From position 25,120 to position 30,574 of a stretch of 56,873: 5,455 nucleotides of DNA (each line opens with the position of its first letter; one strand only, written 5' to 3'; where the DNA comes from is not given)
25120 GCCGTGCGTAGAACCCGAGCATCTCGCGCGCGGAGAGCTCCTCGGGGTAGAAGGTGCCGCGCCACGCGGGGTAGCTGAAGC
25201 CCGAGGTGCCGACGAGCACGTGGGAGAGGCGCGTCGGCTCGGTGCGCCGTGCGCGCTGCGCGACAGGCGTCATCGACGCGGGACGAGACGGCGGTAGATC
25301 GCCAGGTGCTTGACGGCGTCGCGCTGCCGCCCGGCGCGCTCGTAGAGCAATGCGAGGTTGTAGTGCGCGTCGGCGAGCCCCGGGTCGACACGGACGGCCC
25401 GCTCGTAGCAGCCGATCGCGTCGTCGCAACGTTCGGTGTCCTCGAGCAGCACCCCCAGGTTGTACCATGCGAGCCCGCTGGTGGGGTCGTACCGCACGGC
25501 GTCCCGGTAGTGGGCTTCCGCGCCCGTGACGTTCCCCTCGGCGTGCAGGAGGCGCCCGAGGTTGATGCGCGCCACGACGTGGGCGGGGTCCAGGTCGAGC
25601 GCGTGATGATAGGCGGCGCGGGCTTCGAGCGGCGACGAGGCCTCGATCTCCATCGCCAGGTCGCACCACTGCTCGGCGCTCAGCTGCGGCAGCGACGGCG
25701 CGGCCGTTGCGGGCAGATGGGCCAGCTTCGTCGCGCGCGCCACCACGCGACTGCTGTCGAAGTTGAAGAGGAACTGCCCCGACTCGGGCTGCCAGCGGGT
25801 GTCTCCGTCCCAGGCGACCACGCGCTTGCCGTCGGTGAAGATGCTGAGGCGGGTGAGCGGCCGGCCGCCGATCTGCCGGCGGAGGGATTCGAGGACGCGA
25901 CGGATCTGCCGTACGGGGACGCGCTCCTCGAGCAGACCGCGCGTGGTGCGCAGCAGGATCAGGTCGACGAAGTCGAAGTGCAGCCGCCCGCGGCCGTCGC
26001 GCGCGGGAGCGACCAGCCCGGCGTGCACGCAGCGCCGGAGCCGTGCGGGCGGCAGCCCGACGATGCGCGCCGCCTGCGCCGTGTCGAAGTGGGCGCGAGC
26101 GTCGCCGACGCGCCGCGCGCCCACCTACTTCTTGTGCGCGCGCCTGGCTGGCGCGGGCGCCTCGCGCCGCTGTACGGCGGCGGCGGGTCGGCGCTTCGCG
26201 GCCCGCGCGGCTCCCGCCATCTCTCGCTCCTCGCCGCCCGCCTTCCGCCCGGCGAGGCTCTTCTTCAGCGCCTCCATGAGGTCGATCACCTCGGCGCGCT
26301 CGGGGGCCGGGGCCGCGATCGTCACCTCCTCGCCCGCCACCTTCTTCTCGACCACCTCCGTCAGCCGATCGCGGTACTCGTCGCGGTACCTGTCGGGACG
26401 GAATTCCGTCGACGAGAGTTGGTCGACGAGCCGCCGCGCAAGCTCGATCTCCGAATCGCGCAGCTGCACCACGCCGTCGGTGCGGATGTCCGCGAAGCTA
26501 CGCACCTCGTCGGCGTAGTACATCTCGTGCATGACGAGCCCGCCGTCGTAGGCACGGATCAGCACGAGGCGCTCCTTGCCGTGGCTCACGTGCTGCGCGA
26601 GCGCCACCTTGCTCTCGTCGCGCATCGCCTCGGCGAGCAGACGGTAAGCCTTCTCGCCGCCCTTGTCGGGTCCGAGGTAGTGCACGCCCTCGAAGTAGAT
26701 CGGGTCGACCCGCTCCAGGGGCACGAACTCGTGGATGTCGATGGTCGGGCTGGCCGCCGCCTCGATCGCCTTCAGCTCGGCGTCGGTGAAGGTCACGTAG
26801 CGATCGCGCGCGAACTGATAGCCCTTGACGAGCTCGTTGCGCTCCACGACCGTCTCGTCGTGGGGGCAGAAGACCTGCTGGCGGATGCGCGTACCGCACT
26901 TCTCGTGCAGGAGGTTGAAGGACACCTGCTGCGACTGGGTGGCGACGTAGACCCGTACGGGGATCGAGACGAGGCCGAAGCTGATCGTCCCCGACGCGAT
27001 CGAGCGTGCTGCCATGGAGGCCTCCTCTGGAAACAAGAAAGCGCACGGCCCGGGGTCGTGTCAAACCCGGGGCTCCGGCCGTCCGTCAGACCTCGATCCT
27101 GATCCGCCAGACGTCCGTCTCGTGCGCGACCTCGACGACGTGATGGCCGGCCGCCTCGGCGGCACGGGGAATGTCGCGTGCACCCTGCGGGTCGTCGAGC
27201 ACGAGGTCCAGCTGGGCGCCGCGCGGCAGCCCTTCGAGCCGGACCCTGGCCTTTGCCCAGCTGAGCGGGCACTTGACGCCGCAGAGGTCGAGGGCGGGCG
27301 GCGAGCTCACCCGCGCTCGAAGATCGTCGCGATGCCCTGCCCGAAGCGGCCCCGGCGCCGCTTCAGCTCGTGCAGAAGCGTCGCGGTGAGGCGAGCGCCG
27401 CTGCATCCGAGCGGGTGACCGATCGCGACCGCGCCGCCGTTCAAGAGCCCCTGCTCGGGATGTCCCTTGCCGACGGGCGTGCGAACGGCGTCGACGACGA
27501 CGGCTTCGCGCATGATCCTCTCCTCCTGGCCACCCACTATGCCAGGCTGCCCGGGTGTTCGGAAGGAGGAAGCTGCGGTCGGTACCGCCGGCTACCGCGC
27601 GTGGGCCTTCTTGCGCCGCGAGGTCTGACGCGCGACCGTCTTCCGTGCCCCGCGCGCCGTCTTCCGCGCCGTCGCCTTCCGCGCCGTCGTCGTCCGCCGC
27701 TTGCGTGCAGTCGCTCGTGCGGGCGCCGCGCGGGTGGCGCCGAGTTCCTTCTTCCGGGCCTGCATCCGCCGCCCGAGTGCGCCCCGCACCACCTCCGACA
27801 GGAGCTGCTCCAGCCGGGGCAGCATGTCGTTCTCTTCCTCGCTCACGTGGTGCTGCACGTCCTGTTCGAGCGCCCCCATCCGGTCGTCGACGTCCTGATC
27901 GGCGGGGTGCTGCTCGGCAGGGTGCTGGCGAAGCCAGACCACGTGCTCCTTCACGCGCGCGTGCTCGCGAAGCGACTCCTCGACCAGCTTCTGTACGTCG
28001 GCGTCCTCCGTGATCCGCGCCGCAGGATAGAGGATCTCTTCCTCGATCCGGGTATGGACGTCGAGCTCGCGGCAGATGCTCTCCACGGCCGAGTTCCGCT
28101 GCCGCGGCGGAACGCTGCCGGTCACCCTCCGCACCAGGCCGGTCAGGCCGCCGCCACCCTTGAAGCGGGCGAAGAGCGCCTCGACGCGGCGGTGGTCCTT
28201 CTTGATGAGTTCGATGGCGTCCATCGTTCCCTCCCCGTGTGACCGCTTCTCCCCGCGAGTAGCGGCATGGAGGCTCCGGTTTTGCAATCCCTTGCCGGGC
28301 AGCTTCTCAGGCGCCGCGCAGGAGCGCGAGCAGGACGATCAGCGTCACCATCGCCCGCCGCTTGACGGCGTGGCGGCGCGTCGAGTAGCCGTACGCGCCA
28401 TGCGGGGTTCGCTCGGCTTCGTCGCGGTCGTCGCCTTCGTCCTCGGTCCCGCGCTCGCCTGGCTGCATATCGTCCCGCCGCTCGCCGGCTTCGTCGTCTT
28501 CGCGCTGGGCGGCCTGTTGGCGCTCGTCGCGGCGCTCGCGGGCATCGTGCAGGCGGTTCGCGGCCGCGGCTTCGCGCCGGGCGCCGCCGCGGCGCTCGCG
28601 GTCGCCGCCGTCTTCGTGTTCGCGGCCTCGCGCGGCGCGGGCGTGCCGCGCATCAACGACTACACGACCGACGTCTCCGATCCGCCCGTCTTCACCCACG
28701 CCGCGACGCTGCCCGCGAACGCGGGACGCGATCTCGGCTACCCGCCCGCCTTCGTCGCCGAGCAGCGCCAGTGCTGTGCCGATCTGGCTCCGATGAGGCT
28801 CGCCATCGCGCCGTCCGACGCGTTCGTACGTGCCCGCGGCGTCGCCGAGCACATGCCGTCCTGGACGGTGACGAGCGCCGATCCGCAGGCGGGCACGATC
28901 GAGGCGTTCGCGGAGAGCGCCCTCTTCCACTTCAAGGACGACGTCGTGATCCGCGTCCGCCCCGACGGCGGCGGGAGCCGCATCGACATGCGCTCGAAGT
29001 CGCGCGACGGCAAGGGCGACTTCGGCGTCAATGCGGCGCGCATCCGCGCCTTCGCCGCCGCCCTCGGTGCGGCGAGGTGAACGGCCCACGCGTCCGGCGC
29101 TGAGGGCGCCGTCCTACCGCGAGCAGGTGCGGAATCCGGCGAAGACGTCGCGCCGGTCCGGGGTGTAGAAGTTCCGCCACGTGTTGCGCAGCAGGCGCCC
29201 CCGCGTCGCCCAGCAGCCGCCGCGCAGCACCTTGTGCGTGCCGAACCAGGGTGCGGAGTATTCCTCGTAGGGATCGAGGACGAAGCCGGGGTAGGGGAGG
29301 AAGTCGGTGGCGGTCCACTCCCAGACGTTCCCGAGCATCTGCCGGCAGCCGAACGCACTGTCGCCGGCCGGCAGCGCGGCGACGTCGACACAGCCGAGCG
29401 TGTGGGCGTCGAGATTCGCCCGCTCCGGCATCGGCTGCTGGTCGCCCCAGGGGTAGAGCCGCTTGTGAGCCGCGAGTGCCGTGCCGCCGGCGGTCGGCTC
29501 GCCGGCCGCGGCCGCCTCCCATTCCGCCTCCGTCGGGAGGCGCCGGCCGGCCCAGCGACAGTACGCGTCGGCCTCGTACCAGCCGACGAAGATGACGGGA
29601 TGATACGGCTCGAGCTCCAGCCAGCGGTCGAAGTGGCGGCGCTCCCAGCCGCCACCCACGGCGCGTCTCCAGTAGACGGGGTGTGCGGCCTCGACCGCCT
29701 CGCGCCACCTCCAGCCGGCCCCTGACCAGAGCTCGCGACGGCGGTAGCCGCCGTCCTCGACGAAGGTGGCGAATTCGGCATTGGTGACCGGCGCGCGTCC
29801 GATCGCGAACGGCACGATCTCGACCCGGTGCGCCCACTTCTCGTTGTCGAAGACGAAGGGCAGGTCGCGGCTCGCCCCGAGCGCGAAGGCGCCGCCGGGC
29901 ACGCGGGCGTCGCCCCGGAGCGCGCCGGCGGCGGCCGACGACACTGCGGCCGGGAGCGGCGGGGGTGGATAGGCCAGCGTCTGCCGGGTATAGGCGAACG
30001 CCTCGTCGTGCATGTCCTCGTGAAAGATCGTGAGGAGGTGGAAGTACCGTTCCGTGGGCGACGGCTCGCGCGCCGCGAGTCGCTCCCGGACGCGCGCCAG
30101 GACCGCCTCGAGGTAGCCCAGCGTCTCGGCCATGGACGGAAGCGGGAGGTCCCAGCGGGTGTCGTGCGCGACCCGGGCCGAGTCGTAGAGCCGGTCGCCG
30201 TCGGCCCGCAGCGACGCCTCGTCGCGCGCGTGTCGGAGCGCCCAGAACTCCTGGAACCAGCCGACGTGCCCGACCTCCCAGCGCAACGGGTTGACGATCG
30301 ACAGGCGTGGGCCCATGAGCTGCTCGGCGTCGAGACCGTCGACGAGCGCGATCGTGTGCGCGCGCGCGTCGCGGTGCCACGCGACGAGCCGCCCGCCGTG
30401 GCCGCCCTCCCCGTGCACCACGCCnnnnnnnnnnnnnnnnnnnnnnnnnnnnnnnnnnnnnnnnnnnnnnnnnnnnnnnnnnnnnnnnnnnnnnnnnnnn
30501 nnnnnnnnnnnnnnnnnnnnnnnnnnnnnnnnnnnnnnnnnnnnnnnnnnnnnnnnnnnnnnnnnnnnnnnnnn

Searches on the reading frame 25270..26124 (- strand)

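Call 19: search_protein_families(library=pfam, proteins=[window:25270-26124:-], max_evalue=0.00001)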
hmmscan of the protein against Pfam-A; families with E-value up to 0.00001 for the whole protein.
window:25270-26124:- (284 aa): 12 families
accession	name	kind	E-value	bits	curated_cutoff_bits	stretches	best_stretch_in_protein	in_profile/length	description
PF13431.12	TPR_17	-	3.1e-18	64.9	24.4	1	239-271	1-33/34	Tetratricopeptide repeat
PF07719.23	TPR_2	-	1.6e-17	62.6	27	0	218-249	2-33/34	Tetratricopeptide repeat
PF13414.12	TPR_11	-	2.1e-17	63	26.8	1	233-265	10-42/42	TPR repeat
PF00515.34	TPR_1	-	1.5e-16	59.9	27.8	0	219-248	3-32/34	Tetratricopeptide repeat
PF13432.12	TPR_16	-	2.9e-16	60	32.7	2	221-280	1-60/65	Tetratricopeptide repeat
PF14559.12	TPR_19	-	3.5e-14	53.3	25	1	161-218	3-59/68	Tetratricopeptide repeat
PF13181.12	TPR_8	-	8.2e-13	47.9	25.7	0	219-248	3-32/34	Tetratricopeptide repeat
PF13411.12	MerR_1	-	3.5e-10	40.3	21.6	1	16-80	4-68/69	MerR HTH family regulatory protein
PF13424.12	TPR_12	-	5e-10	39.9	30.1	1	219-274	5-68/77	Tetratricopeptide repeat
PF13176.12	TPR_7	-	6e-09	35.7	27.9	0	219-249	1-33/36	Tetratricopeptide repeat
PF13428.12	TPR_14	-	1.5e-08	35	23.5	0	219-259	3-43/44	Tetratricopeptide repeat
PF13174.12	TPR_6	-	2e-07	31.7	26.3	0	252-279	1-28/33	Tetratricopeptide repeat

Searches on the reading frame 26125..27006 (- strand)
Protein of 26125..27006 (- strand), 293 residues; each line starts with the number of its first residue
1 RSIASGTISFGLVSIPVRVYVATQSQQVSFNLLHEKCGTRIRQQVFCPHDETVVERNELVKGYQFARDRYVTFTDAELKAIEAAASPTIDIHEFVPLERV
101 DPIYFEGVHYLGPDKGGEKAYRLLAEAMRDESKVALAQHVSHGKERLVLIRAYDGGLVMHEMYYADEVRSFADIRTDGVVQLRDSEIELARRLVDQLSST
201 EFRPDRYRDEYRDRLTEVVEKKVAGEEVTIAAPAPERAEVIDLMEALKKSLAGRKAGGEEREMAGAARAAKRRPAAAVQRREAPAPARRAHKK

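Call 19: search_protein_families(library=pfam, proteins=[window:26125-27006:-], max_evalue=0.00001)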
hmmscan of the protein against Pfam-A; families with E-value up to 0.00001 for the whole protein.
window:26125-27006:- (293 aa): 1 family
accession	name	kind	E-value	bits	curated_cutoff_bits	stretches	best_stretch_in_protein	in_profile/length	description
PF02735.22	Ku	-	6.7e-50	170.1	25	1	9-178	1-179/190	Ku70/Ku80 beta-barrel domain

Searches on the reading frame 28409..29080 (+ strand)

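Call 20: search_protein_families(library=pfam, proteins=[window:28409-29080:+], max_evalue=0.00001)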
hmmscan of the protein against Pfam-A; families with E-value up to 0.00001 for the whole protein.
window:28409-29080:+ (223 aa): 1 family
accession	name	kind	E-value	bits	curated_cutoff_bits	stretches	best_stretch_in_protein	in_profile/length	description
PF07386.16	DUF1499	-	2.7e-23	83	22.6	1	87-219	4-114/114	Protein of unknown function (DUF1499)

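Call 63: search_protein_families(library=ncbifam, proteins=[window:28409-29080:+], max_evalue=0.00001)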
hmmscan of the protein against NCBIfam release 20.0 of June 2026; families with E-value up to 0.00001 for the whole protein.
window:28409-29080:+ (223 aa): 0 families

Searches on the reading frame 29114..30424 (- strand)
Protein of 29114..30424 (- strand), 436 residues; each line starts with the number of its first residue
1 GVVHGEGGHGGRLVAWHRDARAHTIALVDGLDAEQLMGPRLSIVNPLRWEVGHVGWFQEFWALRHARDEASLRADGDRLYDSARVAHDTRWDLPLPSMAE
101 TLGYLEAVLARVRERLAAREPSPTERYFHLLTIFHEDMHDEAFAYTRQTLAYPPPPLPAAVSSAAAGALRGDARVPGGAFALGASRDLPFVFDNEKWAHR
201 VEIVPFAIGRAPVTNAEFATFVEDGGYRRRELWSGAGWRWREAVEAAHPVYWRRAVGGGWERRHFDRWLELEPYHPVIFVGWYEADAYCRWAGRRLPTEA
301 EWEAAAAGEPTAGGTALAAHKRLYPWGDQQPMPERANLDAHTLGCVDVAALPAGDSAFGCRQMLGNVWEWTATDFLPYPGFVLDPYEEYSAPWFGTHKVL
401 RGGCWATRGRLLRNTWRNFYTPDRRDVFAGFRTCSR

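Call 20: search_protein_families(library=pfam, proteins=[window:29114-30424:-], max_evalue=0.00001)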
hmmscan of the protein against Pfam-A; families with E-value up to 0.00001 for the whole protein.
window:29114-30424:- (436 aa): 2 families
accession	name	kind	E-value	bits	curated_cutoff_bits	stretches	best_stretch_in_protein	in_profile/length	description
PF03781.23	FGE-sulfatase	-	5.6e-53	180.6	23.3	1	174-433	7-253/255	Sulfatase-modifying factor enzyme 1-like domain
PF12867.12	DinB_2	-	2.1e-10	41.5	24.8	1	19-127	4-98/128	DinB superfamily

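Call 63: search_protein_families(library=ncbifam, proteins=[window:29114-30424:-], max_evalue=0.00001)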
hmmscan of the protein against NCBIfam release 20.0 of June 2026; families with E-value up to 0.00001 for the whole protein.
window:29114-30424:- (436 aa): 6 families
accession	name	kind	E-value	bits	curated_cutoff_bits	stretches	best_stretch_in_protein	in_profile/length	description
NF041186.1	SenA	equivalog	5.1e-155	516.6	420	1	12-434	7-381/382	selenoneine synthase SenA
TIGR03440.2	egtB_TIGR03440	equivalog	1.6e-101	340.4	360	1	17-433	5-412/413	ergothioneine biosynthesis protein EgtB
TIGR04344.1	ovoA_Nterm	equivalog_domain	3.4e-41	141.6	400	1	174-433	192-443/444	5-histidylcysteine sulfoxide synthase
TIGR04373.1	egtB_X_signatur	signature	5.4e-28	96.9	71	1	386-435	1-50/50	EgtB-related enzyme signature domain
TIGR03525.2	GldK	equivalog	1.1e-15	57.9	350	1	276-434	221-404/408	T9SS ring complex lipoprotein PorK/GldK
NF051459.1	pyoverdine_PvdO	equivalog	7.8e-09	35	500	1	175-433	39-276/280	dihydropyoverdine dehydrogenase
